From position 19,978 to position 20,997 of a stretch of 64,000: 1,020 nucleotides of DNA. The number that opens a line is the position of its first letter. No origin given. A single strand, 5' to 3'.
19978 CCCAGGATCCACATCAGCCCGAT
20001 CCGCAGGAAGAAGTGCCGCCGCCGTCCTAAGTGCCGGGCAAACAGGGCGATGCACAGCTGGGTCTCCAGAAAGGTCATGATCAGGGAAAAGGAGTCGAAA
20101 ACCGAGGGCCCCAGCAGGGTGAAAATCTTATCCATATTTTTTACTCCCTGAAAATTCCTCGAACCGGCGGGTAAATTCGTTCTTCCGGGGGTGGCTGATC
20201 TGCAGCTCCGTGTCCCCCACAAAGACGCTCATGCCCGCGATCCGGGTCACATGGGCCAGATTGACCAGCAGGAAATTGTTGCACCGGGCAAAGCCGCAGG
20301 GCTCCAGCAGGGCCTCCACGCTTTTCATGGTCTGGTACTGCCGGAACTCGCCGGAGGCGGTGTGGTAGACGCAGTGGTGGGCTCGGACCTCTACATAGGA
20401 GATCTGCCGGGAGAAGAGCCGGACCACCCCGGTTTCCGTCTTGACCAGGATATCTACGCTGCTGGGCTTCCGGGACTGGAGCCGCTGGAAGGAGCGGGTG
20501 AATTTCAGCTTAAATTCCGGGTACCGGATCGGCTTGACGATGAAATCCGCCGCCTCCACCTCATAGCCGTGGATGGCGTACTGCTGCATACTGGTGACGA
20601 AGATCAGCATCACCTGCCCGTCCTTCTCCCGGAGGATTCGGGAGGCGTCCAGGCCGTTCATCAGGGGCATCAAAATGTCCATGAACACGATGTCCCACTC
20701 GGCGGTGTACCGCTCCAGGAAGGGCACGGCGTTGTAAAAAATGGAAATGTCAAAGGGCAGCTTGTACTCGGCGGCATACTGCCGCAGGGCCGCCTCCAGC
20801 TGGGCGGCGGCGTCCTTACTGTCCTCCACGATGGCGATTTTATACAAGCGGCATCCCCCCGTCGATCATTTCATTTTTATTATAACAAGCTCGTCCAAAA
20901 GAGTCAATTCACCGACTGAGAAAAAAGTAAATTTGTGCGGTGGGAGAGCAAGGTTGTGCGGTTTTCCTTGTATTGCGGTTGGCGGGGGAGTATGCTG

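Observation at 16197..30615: Four glycoside-hydrolase promoters share one 21-bp-phased direct-repeat box at a fixed distance from the -10: candidate LytTR regulon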

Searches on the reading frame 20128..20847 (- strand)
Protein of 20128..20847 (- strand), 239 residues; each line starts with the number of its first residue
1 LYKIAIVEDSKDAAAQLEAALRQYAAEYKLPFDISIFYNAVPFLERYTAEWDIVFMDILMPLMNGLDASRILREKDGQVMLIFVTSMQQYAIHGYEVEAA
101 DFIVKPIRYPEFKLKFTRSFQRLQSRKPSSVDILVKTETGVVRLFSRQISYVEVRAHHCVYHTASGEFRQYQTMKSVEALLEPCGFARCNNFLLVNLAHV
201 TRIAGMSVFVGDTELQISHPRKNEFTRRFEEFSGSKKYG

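Call 8: search_protein_families(library=pfam, proteins=[window:20128-20847:-])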
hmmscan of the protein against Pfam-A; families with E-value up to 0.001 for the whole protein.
window:20128-20847:- (239 aa): 2 families
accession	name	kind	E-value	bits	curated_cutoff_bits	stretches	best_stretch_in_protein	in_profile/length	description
PF00072.30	Response_reg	-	4e-15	56.4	30.2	1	4-111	1-105/111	Response regulator receiver domain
PF04397.21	LytTR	-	1.7e-10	41.4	22.6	1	144-227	6-95/98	LytTr DNA-binding domain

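Call 10: find_homologous_proteins(query=window:20128-20847:-)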
Query window:20128-20847:- (239 aa): 544 proteins with E <= 0.001 among 861 candidates; the best 120 are listed.
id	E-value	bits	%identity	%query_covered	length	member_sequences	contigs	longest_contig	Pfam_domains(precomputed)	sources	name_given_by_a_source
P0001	4.8e-154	528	99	100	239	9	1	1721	PF04397.22,PF00072.31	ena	-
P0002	9.7e-115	400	79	100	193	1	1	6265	PF00072.31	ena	-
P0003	4.6e-109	381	73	100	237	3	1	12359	PF04397.22,PF00072.31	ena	-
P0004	5.8e-108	378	72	100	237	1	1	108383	PF04397.22,PF00072.31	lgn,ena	-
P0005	1.1e-107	377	73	100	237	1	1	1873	PF04397.22,PF00072.31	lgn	-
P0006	1.4e-107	376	73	100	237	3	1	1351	PF04397.22,PF00072.31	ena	-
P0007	1.4e-107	376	73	100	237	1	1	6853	PF04397.22,PF00072.31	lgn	-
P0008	6.4e-107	374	71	100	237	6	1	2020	PF04397.22,PF00072.31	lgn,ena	-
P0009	1.8e-104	366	70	100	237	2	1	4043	PF04397.22,PF00072.31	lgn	-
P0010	2.1e-104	366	68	100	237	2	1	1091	PF04397.22,PF00072.31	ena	-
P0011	5.1e-104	365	71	100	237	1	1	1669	PF04397.22,PF00072.31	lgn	-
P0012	1.3e-102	360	66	100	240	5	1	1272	PF04397.22,PF00072.31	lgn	-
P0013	1.9e-99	350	65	100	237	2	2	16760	PF04397.22,PF00072.31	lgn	-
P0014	1.8e-98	347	61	100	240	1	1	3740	PF04397.22,PF00072.31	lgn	-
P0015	7.3e-98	345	63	100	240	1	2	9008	PF04397.22,PF00072.31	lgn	-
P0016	7.3e-98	345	64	100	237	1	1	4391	PF04397.22,PF00072.31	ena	-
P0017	5.8e-97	342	65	100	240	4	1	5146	PF04397.22,PF00072.31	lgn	-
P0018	9.6e-97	341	61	100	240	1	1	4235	PF04397.22,PF00072.31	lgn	-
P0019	2.9e-96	339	63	99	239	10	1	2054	PF04397.22,PF00072.31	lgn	-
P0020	1.9e-95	337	64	100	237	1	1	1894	PF04397.22,PF00072.31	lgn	-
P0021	2.4e-95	336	63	100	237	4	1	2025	PF04397.22,PF00072.31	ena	-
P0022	2.8e-95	336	64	100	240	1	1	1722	PF04397.22,PF00072.31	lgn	-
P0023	1.8e-94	334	64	98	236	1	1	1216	PF04397.22,PF00072.31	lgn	-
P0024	2.2e-94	333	64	98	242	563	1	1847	PF04397.22,PF00072.31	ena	-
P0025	8.5e-94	331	64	99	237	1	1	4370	PF04397.22,PF00072.31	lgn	-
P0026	1.2e-93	331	66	97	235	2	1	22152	PF04397.22,PF00072.31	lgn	-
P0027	3.6e-93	329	64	98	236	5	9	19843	PF04397.22,PF00072.31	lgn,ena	-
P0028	3.9e-93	329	63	97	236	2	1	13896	PF04397.22,PF00072.31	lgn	-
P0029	4.4e-93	329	63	98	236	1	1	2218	PF04397.22,PF00072.31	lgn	-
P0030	8.2e-93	328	62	100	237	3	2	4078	PF04397.22,PF00072.31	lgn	-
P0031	9.1e-93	328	63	98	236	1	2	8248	PF04397.22,PF00072.31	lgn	-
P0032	9.7e-93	328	64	97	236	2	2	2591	PF04397.22,PF00072.31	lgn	-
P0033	1.1e-92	328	63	98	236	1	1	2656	PF04397.22,PF00072.31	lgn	-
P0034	1.5e-92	327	62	98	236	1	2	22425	PF04397.22,PF00072.31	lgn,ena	-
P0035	1.7e-92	327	63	99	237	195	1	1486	PF04397.22,PF00072.31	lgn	-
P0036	2.1e-92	327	62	98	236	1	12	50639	PF04397.22,PF00072.31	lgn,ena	-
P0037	4.4e-92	326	62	98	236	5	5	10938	PF04397.22,PF00072.31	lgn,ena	-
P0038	8.4e-92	325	63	99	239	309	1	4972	PF04397.22,PF00072.31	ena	-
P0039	1.3e-91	324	63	98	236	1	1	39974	PF04397.22,PF00072.31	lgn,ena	-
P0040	1.3e-91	324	62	98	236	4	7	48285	PF04397.22,PF00072.31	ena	-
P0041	1.3e-91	324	61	98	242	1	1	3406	PF04397.22,PF00072.31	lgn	-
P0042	1.4e-91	324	63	98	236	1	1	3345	PF04397.22,PF00072.31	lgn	-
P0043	1.4e-91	324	61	99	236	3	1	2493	PF04397.22,PF00072.31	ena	-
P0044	1.6e-91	324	62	98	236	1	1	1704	PF04397.22,PF00072.31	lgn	-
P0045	1.8e-91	324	62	98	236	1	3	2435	PF04397.22,PF00072.31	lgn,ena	-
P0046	2.4e-91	323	61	99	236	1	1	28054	PF04397.22,PF00072.31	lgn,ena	-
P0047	3.5e-91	323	62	99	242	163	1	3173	PF04397.22,PF00072.31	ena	-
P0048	4.7e-91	322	60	100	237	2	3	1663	PF04397.22,PF00072.31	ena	-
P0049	7.2e-91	322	61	100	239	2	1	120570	PF04397.22,PF00072.31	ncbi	-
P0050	2.0e-90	320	61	100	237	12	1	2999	PF04397.22,PF00072.31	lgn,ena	-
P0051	2.2e-90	320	62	99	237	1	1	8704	PF04397.22,PF00072.31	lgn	-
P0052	4.2e-90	319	59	99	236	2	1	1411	PF04397.22,PF00072.31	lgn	-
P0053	5.4e-90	319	59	99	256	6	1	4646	PF04397.22,PF00072.31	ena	-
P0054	9.9e-90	318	61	98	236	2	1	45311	PF04397.22,PF00072.31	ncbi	-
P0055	1.4e-89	318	60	98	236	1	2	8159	PF04397.22,PF00072.31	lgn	-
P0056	6.6e-89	315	61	98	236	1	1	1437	PF04397.22,PF00072.31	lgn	-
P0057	6.9e-89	315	60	98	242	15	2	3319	PF04397.22,PF00072.31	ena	-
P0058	7.2e-89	315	59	98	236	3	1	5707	PF04397.22,PF00072.31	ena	-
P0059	1.4e-88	314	59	98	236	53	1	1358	PF04397.22,PF00072.31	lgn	-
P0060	1.6e-88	314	59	99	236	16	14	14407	PF04397.22,PF00072.31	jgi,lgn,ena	jgi:DNA-binding LytR/AlgR family response regulator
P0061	1.7e-88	314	63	95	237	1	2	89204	PF04397.22,PF00072.31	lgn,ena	-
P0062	2.4e-88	314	60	100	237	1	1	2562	PF04397.22,PF00072.31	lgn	-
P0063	3.1e-88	313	60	100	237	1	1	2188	PF04397.22,PF00072.31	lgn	-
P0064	3.4e-88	313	60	100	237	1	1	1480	PF04397.22,PF00072.31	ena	-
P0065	4.2e-88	313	61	98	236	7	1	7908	PF04397.22,PF00072.31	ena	-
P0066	5.4e-88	312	60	98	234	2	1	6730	PF04397.22,PF00072.31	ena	-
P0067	6.2e-88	312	60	99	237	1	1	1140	PF04397.22,PF00072.31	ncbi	-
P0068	6.4e-88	312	59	98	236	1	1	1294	PF04397.22,PF00072.31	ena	-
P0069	7.7e-88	312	58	100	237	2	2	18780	PF04397.22,PF00072.31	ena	-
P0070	7.8e-88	312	60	97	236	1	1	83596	PF04397.22,PF00072.31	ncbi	-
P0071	9.5e-88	312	60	100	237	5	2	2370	PF04397.22,PF00072.31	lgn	-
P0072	1.4e-87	311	59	100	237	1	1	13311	PF04397.22,PF00072.31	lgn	-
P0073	1.8e-87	311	57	100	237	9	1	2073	PF04397.22,PF00072.31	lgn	-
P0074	1.9e-87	311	59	100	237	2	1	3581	PF04397.22,PF00072.31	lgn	-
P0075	1.9e-87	311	60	99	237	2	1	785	PF04397.22,PF00072.31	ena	-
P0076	3.4e-87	310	59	98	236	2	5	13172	PF04397.22,PF00072.31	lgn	-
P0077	5.4e-87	309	59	100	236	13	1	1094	PF04397.22,PF00072.31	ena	-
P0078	8.3e-87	308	58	98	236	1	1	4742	PF04397.22,PF00072.31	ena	-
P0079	1.6e-86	308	60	100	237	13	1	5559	PF04397.22,PF00072.31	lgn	-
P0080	3.0e-86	307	59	99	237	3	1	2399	PF04397.22,PF00072.31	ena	-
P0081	7.0e-86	305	61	100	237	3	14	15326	PF04397.22,PF00072.31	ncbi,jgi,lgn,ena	-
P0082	8.0e-86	305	59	97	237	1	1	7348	PF04397.22,PF00072.31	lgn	-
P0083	1.2e-85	305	60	100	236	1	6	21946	PF04397.22,PF00072.31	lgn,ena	-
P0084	1.3e-85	305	59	100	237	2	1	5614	PF04397.22,PF00072.31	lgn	-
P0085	1.6e-85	304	58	100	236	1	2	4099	PF04397.22,PF00072.31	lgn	-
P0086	2.0e-85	304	58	100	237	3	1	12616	PF04397.22,PF00072.31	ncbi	-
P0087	3.9e-85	303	59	100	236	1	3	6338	PF04397.22,PF00072.31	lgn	-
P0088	4.6e-85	303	60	100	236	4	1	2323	PF04397.22,PF00072.31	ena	-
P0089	4.6e-85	303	60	100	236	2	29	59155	PF04397.22,PF00072.31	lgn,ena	-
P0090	1.1e-84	302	58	100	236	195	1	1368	PF04397.22,PF00072.31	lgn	-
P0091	1.2e-84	301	60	100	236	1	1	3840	PF04397.22,PF00072.31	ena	-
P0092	1.4e-84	301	59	100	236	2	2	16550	PF04397.22,PF00072.31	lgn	-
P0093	1.7e-84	301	59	100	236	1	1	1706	PF04397.22,PF00072.31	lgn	-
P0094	2.1e-84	301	58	100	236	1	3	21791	PF04397.22,PF00072.31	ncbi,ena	-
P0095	2.2e-84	301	58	100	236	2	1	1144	PF04397.22,PF00072.31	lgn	-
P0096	2.4e-84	300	59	100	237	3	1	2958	PF04397.22,PF00072.31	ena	-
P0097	3.4e-84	300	59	97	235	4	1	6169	PF04397.22,PF00072.31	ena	-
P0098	3.6e-84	300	59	97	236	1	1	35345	PF04397.22,PF00072.31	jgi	-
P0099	3.7e-84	300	58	100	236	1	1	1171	PF04397.22,PF00072.31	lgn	-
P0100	4.6e-84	300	59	100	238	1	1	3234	PF04397.22,PF00072.31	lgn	-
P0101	6.6e-84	299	58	100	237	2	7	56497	PF04397.22,PF00072.31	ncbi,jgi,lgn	jgi:DNA-binding LytR/AlgR family response regulator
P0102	1.2e-83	298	58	100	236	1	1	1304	PF04397.22,PF00072.31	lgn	-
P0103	2.0e-83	297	59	100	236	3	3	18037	PF04397.22,PF00072.31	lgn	-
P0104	3.0e-83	297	57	100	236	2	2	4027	PF04397.22,PF00072.31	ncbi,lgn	-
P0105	4.7e-83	296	55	99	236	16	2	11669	PF04397.22,PF00072.31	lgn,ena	-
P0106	6.1e-83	296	57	97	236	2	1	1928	PF04397.22,PF00072.31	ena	-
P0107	9.1e-83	295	56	100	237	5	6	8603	PF04397.22,PF00072.31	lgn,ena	-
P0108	1.1e-82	295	57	97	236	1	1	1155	PF04397.22,PF00072.31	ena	-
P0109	1.2e-82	295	57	97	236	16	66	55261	PF04397.22,PF00072.31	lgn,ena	-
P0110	1.3e-82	295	57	99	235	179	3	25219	PF04397.22,PF00072.31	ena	-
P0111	1.3e-82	295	59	100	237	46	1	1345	PF04397.22,PF00072.31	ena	-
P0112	2.0e-82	294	58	100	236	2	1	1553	PF04397.22,PF00072.31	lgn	-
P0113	2.3e-82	294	56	98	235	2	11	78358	PF04397.22,PF00072.31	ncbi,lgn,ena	-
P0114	3.8e-82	293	56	98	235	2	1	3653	PF04397.22,PF00072.31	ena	-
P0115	5.1e-82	293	56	97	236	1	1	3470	PF04397.22,PF00072.31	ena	-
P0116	5.3e-82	293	58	99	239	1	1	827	PF04397.22,PF00072.31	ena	-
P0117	9.6e-82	292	58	100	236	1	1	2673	PF04397.22,PF00072.31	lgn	-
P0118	1.2e-81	292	57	100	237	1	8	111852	PF04397.22,PF00072.31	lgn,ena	-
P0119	1.3e-81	292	56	100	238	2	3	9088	PF04397.22,PF00072.31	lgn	-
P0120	1.3e-81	292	56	97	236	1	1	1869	PF04397.22,PF00072.31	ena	-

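Call 11: find_encoding_contigs(protein=P0004, flank=10000, max_places=2)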
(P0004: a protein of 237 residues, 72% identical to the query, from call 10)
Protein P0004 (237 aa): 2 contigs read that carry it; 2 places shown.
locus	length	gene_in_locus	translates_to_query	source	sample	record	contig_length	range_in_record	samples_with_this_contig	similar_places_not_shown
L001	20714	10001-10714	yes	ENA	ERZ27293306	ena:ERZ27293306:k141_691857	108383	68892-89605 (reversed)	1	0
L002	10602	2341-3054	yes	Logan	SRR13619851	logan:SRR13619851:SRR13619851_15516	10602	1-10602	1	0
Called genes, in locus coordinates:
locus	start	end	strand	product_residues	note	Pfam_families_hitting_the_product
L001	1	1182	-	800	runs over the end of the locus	PF22666:Glyco_hydro_2_N2, PF00703:Glyco_hydro_2, PF02836:Glyco_hydro_2_C, PF16355:DUF4982, PF18565:Glyco_hydro2_C5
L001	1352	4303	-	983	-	PF01915:Glyco_hydro_3_C, PF14310:Fn3-like, PF00933:Glyco_hydro_3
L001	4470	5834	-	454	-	-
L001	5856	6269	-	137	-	-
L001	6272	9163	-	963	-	PF01915:Glyco_hydro_3_C, PF14310:Fn3-like, PF00933:Glyco_hydro_3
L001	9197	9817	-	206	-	-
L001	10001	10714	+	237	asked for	PF00072:Response_reg, PF04397:LytTR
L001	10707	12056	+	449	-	PF14501:HATPase_c_5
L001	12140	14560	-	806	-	PF08531:Bac_rhamnosid_N (weak), PF17389:Bac_rhamnosid6H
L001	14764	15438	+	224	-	PF00072:Response_reg, PF00486:Trans_reg_C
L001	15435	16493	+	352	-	PF00512:HisKA, PF02518:HATPase_c, PF14501:HATPase_c_5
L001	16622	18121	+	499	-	PF00364:Biotin_lipoyl (faint), PF25984:BSH_YknX (faint), PF25989:YknX_C (faint), PF25990:Beta-barrel_YknX (weak)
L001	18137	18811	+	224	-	PF00005:ABC_tran, PF02463:SMC_N, PF13304:AAA_21 (faint)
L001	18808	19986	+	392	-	PF12704:MacB_PCD, PF02687:FtsX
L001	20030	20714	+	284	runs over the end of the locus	PF01261:AP_endonuc_2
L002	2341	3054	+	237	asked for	PF00072:Response_reg, PF04397:LytTR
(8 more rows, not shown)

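Call 12: find_encoding_contigs(protein=P0049, flank=10000, max_places=2)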
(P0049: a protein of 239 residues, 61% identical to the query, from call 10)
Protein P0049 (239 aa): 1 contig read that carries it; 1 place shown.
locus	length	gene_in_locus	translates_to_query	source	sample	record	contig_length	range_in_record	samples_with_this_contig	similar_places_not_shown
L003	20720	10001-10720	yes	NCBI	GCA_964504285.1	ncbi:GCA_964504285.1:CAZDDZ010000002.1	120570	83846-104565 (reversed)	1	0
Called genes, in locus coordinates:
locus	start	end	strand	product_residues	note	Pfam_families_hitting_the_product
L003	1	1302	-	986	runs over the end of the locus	PF01915:Glyco_hydro_3_C, PF14310:Fn3-like, PF00933:Glyco_hydro_3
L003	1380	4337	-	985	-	PF01915:Glyco_hydro_3_C, PF14310:Fn3-like, PF00933:Glyco_hydro_3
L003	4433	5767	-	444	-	-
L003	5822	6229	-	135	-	-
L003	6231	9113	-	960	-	PF01915:Glyco_hydro_3_C, PF14310:Fn3-like, PF00933:Glyco_hydro_3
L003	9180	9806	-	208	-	-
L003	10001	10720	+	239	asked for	PF00072:Response_reg, PF04397:LytTR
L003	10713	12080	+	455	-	PF14501:HATPase_c_5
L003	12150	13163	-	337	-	PF00657:Lipase_GDSL (weak), PF13472:Lipase_GDSL_2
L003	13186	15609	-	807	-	PF08531:Bac_rhamnosid_N (weak), PF17389:Bac_rhamnosid6H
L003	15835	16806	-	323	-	PF20529:DUF6744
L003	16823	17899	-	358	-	-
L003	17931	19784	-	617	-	PF02463:SMC_N (weak), PF13175:AAA_15 (faint), PF13476:AAA_23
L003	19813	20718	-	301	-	PF04098:Rad52_Rad22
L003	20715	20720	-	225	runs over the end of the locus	PF14460:Prok-E2_D (weak)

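Call 16: find_encoding_contigs(protein=P0061, flank=10000, max_places=1)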
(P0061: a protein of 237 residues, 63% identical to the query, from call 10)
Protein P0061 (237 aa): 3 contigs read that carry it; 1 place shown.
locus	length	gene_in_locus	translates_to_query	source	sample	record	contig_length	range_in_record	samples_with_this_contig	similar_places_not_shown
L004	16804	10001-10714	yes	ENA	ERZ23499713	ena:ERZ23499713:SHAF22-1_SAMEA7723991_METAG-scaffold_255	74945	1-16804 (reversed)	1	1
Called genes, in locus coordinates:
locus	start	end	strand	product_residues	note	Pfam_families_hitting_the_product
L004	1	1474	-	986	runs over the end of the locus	PF01915:Glyco_hydro_3_C, PF14310:Fn3-like, PF00933:Glyco_hydro_3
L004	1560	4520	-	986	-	PF01915:Glyco_hydro_3_C, PF14310:Fn3-like, PF00933:Glyco_hydro_3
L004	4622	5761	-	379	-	-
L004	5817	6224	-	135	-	-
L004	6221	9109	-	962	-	PF01915:Glyco_hydro_3_C, PF14310:Fn3-like, PF00933:Glyco_hydro_3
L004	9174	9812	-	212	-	-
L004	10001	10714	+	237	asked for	PF00072:Response_reg, PF04397:LytTR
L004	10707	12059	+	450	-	PF14501:HATPase_c_5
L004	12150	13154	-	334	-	PF13472:Lipase_GDSL_2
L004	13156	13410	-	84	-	-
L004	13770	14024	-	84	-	-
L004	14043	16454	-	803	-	PF08531:Bac_rhamnosid_N, PF17389:Bac_rhamnosid6H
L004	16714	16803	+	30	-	?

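Call 17: find_encoding_contigs(protein=P0070, flank=10000, max_places=1)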
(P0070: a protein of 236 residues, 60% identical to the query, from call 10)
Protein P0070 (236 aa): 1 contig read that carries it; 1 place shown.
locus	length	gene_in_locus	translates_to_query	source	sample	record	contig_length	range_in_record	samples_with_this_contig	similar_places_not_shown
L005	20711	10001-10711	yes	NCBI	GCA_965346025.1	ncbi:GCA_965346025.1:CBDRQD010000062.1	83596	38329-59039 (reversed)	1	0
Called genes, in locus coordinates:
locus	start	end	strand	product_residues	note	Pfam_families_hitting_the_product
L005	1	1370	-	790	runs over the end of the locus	PF02837:Glyco_hydro_2_N (weak), PF22666:Glyco_hydro_2_N2, PF00703:Glyco_hydro_2 (weak), PF02836:Glyco_hydro_2_C, PF16355:DUF4982, PF18565:Glyco_hydro2_C5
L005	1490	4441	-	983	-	PF01915:Glyco_hydro_3_C, PF14310:Fn3-like, PF00933:Glyco_hydro_3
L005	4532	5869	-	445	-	-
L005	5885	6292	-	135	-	-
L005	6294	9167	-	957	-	PF01915:Glyco_hydro_3_C, PF14310:Fn3-like, PF00933:Glyco_hydro_3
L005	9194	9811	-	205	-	-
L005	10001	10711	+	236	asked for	PF00072:Response_reg, PF04397:LytTR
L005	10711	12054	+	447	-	PF14501:HATPase_c_5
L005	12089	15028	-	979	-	PF01915:Glyco_hydro_3_C, PF14310:Fn3-like, PF00933:Glyco_hydro_3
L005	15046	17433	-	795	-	PF08531:Bac_rhamnosid_N (weak), PF17389:Bac_rhamnosid6H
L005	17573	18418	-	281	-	PF01261:AP_endonuc_2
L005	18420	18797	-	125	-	-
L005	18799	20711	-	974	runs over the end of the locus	PF01915:Glyco_hydro_3_C, PF14310:Fn3-like, PF00933:Glyco_hydro_3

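Call 18: find_encoding_contigs(protein=P0113, flank=10000, max_places=1)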
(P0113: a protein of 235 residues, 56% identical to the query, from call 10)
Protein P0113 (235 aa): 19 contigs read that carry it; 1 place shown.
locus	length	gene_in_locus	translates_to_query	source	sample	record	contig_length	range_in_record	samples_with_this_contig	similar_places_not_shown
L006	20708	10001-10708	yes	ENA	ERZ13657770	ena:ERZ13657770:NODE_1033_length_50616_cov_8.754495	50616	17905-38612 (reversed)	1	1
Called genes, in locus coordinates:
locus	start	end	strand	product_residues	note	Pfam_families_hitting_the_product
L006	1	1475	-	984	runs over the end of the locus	PF01915:Glyco_hydro_3_C, PF14310:Fn3-like, PF00933:Glyco_hydro_3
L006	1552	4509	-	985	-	PF01915:Glyco_hydro_3_C, PF14310:Fn3-like, PF00933:Glyco_hydro_3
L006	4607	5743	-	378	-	-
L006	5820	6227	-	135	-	-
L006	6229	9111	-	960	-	PF01915:Glyco_hydro_3_C, PF14310:Fn3-like, PF00933:Glyco_hydro_3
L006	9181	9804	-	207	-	-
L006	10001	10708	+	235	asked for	PF00072:Response_reg, PF04397:LytTR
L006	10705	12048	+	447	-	PF14501:HATPase_c_5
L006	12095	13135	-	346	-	PF00657:Lipase_GDSL (faint), PF13472:Lipase_GDSL_2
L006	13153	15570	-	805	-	PF08531:Bac_rhamnosid_N, PF17389:Bac_rhamnosid6H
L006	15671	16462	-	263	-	PF19789:DUF6273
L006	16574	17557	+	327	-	PF05598:DUF772, PF01609:DDE_Tnp_1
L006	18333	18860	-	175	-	PF06908:YpsA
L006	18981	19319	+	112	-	PF13560:HTH_31 (weak), PF12844:HTH_19 (weak), PF01381:HTH_3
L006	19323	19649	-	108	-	-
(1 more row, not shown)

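Call 19: find_encoding_contigs(protein=P0118, flank=10000, max_places=1)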
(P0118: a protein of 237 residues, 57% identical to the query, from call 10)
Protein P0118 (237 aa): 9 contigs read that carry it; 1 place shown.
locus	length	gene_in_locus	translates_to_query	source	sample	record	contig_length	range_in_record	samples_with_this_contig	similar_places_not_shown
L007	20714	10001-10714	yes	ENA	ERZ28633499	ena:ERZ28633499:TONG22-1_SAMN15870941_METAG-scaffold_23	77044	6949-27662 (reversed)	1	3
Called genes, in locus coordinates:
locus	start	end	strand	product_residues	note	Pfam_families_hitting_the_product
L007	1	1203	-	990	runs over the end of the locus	PF01915:Glyco_hydro_3_C, PF14310:Fn3-like, PF00933:Glyco_hydro_3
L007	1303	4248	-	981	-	PF01915:Glyco_hydro_3_C, PF14310:Fn3-like, PF00933:Glyco_hydro_3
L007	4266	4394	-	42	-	-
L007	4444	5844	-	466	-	-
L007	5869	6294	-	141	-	-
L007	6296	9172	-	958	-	PF01915:Glyco_hydro_3_C, PF14310:Fn3-like, PF00933:Glyco_hydro_3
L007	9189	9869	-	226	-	-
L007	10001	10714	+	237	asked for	PF00072:Response_reg, PF04397:LytTR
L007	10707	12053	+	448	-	PF14501:HATPase_c_5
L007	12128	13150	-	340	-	PF07523:Big_3 (faint), PF00657:Lipase_GDSL, PF13472:Lipase_GDSL_2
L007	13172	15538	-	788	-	PF17389:Bac_rhamnosid6H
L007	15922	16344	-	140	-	PF02082:Rrf2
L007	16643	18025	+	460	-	PF01336:tRNA_anti-codon, PF00152:tRNA-synt_2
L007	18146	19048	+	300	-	PF02588:YitT_membrane, PF10035:DUF2179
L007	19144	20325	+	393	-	PF07690:MFS_1, PF12832:MFS_1_like, PF00083:Sugar_tr (weak)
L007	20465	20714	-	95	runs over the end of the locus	PF13451:zf_Tbcl, PF23477:zf_Tbcl_2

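Call 39: search_solved_structures(query=window:20128-20847:-, max_evalue=0.001)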
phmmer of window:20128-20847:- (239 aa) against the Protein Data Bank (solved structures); distinct sequences matched with E-value up to 0.001: 59.
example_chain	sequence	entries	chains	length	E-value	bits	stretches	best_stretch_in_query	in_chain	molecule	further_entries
4q7e_A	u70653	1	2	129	1.7e-07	34.4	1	4-119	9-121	Response regulator of a two component regulatory system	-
8q52_A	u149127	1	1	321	4.1e-07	33.1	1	43-111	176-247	Leucine-specific-binding protein,Chemotaxis protein CheY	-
6is1_A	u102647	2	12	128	6.9e-07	32.4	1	4-116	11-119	Response regulator ArlR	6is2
6m8o_A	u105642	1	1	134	7.1e-07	32.3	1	49-110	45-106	DNA-binding response regulator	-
1tmy_A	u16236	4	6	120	7.5e-07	32.3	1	42-108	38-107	CHEY PROTEIN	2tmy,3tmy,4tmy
1u0s_Y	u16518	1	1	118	7.5e-07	32.3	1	42-108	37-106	Chemotaxis protein cheY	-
4iga_A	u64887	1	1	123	8e-07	32.2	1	42-108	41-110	Chemotaxis protein CheY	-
2qv0_A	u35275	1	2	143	8.1e-07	32.2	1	3-109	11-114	Protein mrkE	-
7od9_B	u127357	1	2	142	8.3e-07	32.1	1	49-123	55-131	Response regulator receiver protein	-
6is3_C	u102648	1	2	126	9e-07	32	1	4-115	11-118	Response regulator ArlR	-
9rhz_C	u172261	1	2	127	1e-06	31.8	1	43-108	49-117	Chemotaxis protein CheY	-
2gwr_A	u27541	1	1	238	1.2e-06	31.6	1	49-130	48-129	DNA-binding response regulator mtrA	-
3nhz_A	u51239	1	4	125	1.2e-06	31.6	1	6-115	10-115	Two component system transcriptional regulator mtrA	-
6ekg_Y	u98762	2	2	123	1.8e-06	31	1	49-120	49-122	Chemotaxis protein CheY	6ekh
1nxo_A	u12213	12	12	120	3.7e-06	30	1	29-117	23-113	DNA-binding response regulator | Response regulator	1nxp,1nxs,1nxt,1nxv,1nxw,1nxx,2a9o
4cbv_A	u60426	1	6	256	0.0009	22.2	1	3-123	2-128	COME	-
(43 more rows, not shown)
